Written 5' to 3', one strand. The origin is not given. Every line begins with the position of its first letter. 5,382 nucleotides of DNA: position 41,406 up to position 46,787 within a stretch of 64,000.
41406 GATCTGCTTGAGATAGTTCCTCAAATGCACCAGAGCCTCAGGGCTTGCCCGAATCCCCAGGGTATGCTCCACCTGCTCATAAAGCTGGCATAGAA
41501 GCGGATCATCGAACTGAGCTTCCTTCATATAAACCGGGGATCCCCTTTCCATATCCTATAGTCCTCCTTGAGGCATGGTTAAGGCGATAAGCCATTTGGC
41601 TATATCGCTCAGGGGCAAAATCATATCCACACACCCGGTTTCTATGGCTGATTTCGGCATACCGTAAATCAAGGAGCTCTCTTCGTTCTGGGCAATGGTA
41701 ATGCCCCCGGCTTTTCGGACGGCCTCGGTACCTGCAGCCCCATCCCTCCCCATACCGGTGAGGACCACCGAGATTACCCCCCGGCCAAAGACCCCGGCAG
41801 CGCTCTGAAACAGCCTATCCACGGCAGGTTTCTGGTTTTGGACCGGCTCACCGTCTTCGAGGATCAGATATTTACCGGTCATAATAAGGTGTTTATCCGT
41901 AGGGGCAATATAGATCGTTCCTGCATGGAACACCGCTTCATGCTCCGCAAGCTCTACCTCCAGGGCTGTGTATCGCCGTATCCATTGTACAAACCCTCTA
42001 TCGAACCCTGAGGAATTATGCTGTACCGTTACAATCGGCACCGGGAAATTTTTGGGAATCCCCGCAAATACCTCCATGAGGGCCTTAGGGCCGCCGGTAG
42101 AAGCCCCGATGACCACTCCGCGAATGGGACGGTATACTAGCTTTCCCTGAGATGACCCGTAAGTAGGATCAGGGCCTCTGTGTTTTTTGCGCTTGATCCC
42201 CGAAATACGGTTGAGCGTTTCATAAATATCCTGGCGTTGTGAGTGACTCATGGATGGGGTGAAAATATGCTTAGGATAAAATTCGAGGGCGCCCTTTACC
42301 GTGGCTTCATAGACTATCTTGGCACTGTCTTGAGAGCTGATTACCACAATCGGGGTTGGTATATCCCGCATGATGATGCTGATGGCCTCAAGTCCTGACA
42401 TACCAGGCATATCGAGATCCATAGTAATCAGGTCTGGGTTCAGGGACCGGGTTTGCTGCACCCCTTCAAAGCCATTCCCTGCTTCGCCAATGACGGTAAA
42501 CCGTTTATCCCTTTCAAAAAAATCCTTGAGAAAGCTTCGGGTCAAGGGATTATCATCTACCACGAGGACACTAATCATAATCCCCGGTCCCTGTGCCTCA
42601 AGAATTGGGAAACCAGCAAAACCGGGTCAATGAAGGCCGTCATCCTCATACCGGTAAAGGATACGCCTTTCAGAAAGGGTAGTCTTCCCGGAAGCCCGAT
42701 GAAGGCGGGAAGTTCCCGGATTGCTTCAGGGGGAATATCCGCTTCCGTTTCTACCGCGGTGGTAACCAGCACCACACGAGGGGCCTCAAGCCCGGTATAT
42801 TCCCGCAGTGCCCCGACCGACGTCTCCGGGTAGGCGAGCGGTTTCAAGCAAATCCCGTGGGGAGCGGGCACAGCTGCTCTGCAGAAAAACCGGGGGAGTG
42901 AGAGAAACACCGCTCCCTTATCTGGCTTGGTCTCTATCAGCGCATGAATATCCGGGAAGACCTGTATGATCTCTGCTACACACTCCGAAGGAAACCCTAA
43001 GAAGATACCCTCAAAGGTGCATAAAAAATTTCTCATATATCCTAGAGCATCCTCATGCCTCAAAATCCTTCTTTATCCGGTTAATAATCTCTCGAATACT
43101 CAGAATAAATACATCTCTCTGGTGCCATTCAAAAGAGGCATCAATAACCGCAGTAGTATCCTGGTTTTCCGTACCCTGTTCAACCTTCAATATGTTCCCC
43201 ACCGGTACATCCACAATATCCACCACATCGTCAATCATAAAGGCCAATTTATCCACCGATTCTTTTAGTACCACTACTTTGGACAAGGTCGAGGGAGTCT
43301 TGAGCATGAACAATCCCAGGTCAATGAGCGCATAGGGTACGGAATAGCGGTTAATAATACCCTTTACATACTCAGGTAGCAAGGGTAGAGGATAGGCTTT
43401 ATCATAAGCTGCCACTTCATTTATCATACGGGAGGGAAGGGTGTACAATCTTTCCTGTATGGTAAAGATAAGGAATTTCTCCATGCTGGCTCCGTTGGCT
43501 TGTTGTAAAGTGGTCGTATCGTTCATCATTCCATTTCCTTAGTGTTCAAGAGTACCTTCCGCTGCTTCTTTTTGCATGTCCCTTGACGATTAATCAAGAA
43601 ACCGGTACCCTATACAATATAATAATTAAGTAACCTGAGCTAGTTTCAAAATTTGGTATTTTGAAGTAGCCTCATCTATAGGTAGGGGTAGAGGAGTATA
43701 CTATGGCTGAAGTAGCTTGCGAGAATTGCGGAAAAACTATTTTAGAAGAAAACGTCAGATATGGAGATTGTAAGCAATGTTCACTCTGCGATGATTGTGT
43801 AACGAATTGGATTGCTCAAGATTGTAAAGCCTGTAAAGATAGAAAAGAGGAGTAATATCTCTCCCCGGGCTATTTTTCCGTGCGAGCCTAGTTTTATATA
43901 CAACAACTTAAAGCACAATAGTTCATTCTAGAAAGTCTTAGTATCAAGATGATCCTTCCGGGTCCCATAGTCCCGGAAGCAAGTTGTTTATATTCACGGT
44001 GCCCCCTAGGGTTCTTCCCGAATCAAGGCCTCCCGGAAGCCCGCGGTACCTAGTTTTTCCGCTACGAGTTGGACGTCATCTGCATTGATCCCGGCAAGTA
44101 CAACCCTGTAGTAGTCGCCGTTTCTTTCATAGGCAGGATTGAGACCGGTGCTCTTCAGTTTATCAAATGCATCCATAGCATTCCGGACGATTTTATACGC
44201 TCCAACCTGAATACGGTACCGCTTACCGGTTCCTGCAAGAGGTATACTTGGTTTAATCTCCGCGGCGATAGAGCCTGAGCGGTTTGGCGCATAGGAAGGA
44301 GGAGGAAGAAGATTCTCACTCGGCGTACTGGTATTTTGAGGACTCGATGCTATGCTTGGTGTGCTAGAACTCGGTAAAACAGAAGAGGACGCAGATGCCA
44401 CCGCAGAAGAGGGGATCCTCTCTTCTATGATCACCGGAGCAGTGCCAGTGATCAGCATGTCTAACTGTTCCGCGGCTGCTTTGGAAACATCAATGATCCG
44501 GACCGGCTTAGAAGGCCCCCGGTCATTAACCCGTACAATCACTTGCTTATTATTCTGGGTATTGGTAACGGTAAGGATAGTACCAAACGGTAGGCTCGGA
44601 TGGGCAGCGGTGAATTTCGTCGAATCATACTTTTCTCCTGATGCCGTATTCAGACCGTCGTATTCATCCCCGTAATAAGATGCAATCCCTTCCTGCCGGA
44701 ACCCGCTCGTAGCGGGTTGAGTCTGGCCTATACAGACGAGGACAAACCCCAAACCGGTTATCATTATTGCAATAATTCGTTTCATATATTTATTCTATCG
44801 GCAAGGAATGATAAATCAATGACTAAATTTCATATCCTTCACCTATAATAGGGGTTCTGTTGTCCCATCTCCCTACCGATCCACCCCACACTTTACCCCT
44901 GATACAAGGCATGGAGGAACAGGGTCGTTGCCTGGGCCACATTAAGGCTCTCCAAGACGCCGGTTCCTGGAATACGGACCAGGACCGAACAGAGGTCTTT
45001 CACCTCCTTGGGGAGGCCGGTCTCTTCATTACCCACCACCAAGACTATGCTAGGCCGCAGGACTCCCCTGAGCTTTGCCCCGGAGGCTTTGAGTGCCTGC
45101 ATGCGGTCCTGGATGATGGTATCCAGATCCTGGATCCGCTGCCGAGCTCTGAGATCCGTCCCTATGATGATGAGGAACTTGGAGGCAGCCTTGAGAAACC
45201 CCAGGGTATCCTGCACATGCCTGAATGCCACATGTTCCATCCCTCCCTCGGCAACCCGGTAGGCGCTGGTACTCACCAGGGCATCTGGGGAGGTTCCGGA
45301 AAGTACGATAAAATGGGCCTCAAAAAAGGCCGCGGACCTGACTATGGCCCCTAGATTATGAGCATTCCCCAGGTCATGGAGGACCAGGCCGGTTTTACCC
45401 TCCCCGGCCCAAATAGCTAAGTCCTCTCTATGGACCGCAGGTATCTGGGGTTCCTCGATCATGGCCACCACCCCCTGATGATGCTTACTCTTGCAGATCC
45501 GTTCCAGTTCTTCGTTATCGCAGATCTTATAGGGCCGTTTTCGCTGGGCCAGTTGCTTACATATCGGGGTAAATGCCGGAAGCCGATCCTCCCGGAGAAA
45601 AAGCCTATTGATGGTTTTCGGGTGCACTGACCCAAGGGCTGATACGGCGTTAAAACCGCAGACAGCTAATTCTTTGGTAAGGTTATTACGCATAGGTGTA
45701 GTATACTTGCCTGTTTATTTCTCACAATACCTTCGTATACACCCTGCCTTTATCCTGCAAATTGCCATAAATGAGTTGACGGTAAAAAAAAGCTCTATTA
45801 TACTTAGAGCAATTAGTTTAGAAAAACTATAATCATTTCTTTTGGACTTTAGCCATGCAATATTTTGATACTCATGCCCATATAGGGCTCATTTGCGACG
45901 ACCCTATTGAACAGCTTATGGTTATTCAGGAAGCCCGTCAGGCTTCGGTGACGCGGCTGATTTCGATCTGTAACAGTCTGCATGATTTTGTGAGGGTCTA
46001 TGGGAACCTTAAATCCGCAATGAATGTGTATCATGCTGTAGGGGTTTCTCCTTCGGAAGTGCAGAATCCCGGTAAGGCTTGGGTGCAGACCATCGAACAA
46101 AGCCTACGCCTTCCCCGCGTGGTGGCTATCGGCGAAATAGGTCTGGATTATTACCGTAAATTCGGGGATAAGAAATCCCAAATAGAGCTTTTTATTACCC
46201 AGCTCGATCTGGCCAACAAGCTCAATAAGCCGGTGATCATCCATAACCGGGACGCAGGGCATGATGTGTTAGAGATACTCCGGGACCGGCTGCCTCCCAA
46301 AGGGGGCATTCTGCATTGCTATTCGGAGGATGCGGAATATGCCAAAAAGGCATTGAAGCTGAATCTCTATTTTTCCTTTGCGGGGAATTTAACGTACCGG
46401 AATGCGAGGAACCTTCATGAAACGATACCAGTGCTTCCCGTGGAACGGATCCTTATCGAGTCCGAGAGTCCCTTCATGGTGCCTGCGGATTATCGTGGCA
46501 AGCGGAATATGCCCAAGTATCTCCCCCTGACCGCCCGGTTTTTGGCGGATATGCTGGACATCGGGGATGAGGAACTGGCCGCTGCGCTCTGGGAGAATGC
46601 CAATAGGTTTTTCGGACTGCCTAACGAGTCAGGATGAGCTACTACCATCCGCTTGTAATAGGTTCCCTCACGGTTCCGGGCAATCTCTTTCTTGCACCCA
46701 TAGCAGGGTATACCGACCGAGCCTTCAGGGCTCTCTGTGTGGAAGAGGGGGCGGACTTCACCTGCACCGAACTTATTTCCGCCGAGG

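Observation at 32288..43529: Wsp-like chemosensory operon whose dedicated output is a REC-GAF-class III adenylate cyclase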

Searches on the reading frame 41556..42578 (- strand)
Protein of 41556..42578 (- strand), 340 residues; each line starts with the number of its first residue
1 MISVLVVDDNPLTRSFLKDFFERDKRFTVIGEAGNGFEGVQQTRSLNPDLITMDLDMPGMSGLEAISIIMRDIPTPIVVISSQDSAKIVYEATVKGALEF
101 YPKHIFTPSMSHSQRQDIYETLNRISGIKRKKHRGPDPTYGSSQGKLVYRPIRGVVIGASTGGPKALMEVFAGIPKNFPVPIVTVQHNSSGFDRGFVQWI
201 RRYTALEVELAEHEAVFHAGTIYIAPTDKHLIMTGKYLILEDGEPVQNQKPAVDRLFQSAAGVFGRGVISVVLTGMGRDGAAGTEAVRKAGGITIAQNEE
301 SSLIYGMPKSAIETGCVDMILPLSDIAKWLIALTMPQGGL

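Call 3: search_protein_families(library=pfam, proteins=[window:41556-42578:-], max_evalue=0.01)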
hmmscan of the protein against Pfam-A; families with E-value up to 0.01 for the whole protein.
window:41556-42578:- (340 aa): 2 families
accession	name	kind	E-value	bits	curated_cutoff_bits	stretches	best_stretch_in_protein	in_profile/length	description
PF01339.22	CheB_methylest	-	1.2e-61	208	24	1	155-329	1-173/174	CheB methylesterase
PF00072.30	Response_reg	-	1.1e-20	74.3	30.2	1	4-105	1-101/111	Response regulator receiver domain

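Call 18: search_protein_families(library=ncbifam, proteins=[window:41556-42578:-], max_evalue=0.01)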
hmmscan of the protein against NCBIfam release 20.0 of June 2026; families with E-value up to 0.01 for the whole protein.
window:41556-42578:- (340 aa): 63 families (the best 25 are shown)
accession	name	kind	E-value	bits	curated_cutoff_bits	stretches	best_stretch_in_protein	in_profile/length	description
NF001965.0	PRK00742.1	subfamily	5.8e-90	302.1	293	1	2-333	4-352/357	chemotaxis-specific protein-glutamate methyltransferase CheB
NF009206.0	PRK12555.1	subfamily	3.2e-89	299.2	342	1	2-334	1-336/340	chemotaxis-specific protein-glutamate methyltransferase CheB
NF007935.0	PRK10651.1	equivalog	5.8e-19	68.1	250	1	3-99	8-105/216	two-component system response regulator NarL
NF007708.0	PRK10403.1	equivalog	2.8e-18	66.2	343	1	3-97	8-103/215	nitrate/nitrite response regulator protein NarP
NF008677.0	PRK11697.1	equivalog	1e-15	57.8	246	1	1-85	1-85/238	two-component system response regulator BtsR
NF007018.1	PRK09483.1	equivalog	1.5e-15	57.4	280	1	1-80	1-80/217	UvrY/SirA/GacA family response regulator transcription factor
NF052445.1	RespRegMctR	equivalog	1.6e-14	53.8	300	1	2-106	2-107/205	two-component system response regulator MctR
NF041367.1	CheY_Halo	equivalog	3.5e-14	53.2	200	1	4-108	1-104/114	chemotaxis protein CheY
NF011896.0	PRK15369.1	equivalog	4.1e-13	49.4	242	1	2-100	4-103/211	two component system response regulator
NF007969.0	PRK10693.1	equivalog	5.4e-13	48.7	329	1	4-86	10-91/337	two-component system response regulator RssB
NF045505.1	RR_RssB_Pseudo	equivalog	1.7e-12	47.1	700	1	2-105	6-108/394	two-component system response regulator RssB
TIGR02875.1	spore_0_A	equivalog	6.3e-10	38.7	200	1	2-103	3-107/262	sporulation transcription factor Spo0A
NF045717.1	DVU0259_DivK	exception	1.3e-09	38.2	160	1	4-91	5-93/117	DVU0259 family response regulator domain-containing protein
NF052596.1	RR_EAL_PvrR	equivalog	4.3e-09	35.5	580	1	2-93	4-94/398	response regulator cyclic di-GMP phosphodiesterase PvrR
NF007419.0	PRK09958.1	equivalog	5.3e-09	35.9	251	1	4-86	3-85/204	acid-sensing system DNA-binding response regulator EvgA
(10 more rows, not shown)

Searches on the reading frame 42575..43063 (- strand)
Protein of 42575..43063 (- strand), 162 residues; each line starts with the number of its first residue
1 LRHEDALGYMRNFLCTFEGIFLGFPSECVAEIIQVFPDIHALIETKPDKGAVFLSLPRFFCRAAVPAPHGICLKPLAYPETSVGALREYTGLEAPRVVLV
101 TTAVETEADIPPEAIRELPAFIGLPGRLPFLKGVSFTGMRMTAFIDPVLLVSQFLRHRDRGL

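Call 3: search_protein_families(library=pfam, proteins=[window:42575-43063:-], max_evalue=0.01)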
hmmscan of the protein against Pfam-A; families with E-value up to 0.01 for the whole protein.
window:42575-43063:- (162 aa): 0 families

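Call 18: search_protein_families(library=ncbifam, proteins=[window:42575-43063:-], max_evalue=0.01)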
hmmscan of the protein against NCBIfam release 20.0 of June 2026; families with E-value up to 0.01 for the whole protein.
window:42575-43063:- (162 aa): 0 families

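Call 30: search_protein_families(library=pfam, alignment_id=A2, max_evalue=1)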
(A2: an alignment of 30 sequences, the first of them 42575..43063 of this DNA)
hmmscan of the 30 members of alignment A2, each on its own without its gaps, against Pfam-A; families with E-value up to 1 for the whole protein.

A. member 1, window:42575-43063:- (162 aa): 0 families

B. families by the number of members that match (of 30 scanned): 7 families
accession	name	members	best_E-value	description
PF01584.24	CheW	8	6.2e-07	CheW-like domain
PF23271.1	HEAT_GCN1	1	0.018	Stalled ribosome sensor GCN1-like, HEAT repeats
PF06307.17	Herpes_IR6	1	0.036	Herpesvirus IR6 protein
PF24563.1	KH_Mug60-KHD4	1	0.064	Mug60/KHD4 KH type I domain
PF19294.4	DACZ_N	1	0.11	Diadenylate cyclase, N-terminal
PF03190.21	Thioredox_DsbH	1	0.19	Protein of unknown function, DUF255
PF24991.2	Ig_NUP210_4th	1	0.38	NUP210 forth Ig-like domain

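Call 31: search_solved_structures(query=A2, max_evalue=10, show_alignments=2)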
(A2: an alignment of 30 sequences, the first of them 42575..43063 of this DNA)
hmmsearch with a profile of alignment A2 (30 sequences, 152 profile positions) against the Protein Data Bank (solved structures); distinct sequences matched with E-value up to 10: 2.
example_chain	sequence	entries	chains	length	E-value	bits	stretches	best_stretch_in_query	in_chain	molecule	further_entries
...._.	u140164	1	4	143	1.1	12.1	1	98-144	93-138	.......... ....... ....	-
2ho9_A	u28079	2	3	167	1.4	11.8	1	98-144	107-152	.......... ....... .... | CheW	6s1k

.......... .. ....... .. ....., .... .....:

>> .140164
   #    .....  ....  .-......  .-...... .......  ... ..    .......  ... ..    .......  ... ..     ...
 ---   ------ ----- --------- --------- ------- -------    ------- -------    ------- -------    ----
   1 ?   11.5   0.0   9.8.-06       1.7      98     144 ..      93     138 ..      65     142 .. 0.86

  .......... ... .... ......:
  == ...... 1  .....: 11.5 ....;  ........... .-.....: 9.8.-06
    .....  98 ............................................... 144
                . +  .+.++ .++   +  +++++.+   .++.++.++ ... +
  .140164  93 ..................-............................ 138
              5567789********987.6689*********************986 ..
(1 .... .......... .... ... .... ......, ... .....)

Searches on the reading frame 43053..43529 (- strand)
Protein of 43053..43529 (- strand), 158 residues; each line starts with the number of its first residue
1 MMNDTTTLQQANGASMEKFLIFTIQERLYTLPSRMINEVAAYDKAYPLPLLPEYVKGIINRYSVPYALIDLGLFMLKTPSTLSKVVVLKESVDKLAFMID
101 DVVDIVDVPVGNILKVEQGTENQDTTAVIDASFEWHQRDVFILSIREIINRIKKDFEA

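Call 3: search_protein_families(library=pfam, proteins=[window:43053-43529:-], max_evalue=0.01)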
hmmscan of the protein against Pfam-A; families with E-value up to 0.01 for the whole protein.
window:43053-43529:- (158 aa): 2 families
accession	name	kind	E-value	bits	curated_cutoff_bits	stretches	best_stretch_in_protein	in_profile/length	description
PF01584.24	CheW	-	4.6e-15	55.9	23.5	1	18-151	1-136/138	CheW-like domain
PF14476.11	Chloroplast_duf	-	0.0094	15.4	25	0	34-55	120-141/320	Petal formation-expressed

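Call 18: search_protein_families(library=ncbifam, proteins=[window:43053-43529:-], max_evalue=0.01)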
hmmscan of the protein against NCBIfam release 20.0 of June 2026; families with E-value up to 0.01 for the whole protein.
window:43053-43529:- (158 aa): 1 family
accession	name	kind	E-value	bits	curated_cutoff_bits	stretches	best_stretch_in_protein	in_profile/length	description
NF007903.0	PRK10612.1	equivalog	5.8e-06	26.1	260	1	9-107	9-110/167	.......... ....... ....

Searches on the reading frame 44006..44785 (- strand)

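Call 39: search_protein_families(library=pfam, proteins=[window:44006-44785:-], max_evalue=0.1)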
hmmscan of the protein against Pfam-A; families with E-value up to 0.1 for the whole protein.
window:44006-44785:- (259 aa): 3 families
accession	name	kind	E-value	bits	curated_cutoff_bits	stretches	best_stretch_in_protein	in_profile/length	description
PF03330.24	DPBB_1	-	4.4e-23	81.8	28.8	1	31-118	2-81/83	Lytic transglycolase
PF05036.18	SPOR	-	1.5e-07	32.1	21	1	187-254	2-74/76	SPOR domain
PF00967.23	Barwin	-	0.029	14.7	21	1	37-110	27-100/119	Barwin family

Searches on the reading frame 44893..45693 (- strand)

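Call 39: search_protein_families(library=pfam, proteins=[window:44893-45693:-], max_evalue=0.1)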
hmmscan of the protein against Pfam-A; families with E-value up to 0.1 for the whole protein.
window:44893-45693:- (266 aa): 2 families
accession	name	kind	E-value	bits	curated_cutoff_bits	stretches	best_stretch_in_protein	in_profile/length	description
PF00588.24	SpoU_methylase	-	2.7e-27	96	29.7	1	103-261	4-142/142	SpoU rRNA Methylase family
PF08032.17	SpoU_sub_bind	-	1.2e-16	61.3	22.8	1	11-84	2-75/76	RNA 2'-O ribose methyltransferase substrate binding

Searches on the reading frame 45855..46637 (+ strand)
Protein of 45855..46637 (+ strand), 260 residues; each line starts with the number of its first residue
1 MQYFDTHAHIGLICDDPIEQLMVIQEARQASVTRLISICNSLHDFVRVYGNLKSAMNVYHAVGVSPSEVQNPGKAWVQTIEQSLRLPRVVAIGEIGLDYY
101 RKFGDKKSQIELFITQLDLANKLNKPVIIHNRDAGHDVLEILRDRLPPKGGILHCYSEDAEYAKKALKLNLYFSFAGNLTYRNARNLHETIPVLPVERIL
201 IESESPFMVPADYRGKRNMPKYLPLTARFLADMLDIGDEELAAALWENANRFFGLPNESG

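Call 39: search_protein_families(library=pfam, proteins=[window:45855-46637:+], max_evalue=0.1)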
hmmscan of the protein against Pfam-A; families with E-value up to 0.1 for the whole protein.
window:45855-46637:+ (260 aa): 2 families
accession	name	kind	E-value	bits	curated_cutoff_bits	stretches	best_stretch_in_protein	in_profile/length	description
PF01026.27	TatD_DNase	-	2.1e-72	244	27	1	4-254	1-253/253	TatD related DNase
PF04909.20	Amidohydro_2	-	0.021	15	26.4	1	186-255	228-289/289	Amidohydrolase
